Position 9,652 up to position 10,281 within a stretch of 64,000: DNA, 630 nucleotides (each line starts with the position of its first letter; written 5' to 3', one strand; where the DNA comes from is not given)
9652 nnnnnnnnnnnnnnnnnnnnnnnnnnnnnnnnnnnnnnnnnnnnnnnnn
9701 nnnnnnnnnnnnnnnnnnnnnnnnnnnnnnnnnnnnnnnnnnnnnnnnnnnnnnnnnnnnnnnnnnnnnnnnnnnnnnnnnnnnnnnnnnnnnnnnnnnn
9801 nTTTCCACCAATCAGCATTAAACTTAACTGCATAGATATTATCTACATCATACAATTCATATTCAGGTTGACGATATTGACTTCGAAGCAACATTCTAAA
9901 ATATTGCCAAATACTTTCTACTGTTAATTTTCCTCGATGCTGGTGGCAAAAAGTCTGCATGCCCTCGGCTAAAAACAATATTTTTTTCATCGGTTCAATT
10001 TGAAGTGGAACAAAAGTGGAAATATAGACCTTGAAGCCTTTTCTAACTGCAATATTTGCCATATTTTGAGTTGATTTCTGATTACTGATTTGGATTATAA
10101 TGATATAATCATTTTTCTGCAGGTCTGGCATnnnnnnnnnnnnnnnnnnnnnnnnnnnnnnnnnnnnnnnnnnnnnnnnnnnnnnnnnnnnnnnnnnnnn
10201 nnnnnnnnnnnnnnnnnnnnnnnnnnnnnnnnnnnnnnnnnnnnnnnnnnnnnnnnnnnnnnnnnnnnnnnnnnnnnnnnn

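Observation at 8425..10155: Three-gene island of unknown function between gyrB and the secE-nusG-rplKA locus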

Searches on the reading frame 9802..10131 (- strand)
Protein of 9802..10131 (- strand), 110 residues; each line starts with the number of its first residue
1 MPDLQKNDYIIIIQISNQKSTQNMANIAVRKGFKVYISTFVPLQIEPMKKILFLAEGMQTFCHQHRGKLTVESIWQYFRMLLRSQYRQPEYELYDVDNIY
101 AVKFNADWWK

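Call 4: search_protein_families(library=pfam, proteins=[window:9802-10131:-], max_evalue=10)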
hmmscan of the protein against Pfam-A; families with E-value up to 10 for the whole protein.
window:9802-10131:- (110 aa): 1 family
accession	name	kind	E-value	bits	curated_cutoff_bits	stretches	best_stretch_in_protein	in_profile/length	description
PF23912.1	DUF7254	-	0.073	13.9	27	1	71-106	40-76/101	Domain of unknown function (DUF7254)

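Call 5: search_protein_families(library=padloc, proteins=[window:9802-10131:-], max_evalue=10)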
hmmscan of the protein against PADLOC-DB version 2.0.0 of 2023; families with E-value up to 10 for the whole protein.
window:9802-10131:- (110 aa): 0 families

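Call 6: search_protein_families(library=phrogs, proteins=[window:9802-10131:-], max_evalue=10)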
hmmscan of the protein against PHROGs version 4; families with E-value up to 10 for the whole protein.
window:9802-10131:- (110 aa): 0 families

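Call 7: search_protein_families(library=ncbifam, proteins=[window:9802-10131:-], max_evalue=10)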
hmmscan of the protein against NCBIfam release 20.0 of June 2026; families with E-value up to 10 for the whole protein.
window:9802-10131:- (110 aa): 1 family
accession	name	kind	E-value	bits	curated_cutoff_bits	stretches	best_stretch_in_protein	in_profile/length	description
NF003272.0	PRK04257.1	equivalog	0.072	13.8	92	1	2-43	14-58/79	hypothetical protein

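Call 16: find_homologous_proteins(query=window:9802-10131:-, max_evalue=0.01)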
Query window:9802-10131:- (110 aa): 1 proteins with E <= 0.01 among 2 candidates.
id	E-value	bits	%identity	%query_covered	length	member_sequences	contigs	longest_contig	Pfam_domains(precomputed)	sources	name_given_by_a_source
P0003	4.9e-69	247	100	100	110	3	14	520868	-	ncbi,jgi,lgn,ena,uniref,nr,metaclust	ncbi:hypothetical protein A2533_02965 [Candidatus Falkowbacteria bacterium RIFOXYD2_FULL_35_9]|unire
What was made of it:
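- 9799..10131 (-): Gene A, 110 aa, a species-specific ORFan. It is probably co-transcribed with B. Only self-hits among 5.8 billion proteins (call 16).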

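Call 65: search_dna_similar(query=window:9802-10131:-, collection=phages, mode=protein, max_evalue=1, max_rows=5)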
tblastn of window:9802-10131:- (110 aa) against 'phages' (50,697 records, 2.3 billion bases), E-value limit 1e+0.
No match.

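Call 88: search_solved_structures(query=window:9802-10131:-, max_evalue=1)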
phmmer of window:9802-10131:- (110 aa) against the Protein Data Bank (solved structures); distinct sequences matched with E-value up to 1: 4.
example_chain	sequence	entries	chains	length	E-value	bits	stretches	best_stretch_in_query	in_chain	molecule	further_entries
3qzm_A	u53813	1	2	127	0.61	13.3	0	58-98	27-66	Iron-regulated surface determinant protein A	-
2o1a_A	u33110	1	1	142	0.75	13.1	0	57-98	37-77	Iron-regulated surface determinant protein A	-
3qzn_A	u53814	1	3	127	0.83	12.9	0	63-98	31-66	Iron-regulated surface determinant protein A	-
2ite_A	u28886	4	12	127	0.87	12.9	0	63-98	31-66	Iron-regulated surface determinant protein A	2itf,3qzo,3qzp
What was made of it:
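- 9799..10131 (-): No family hit (calls 4-7, 88).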
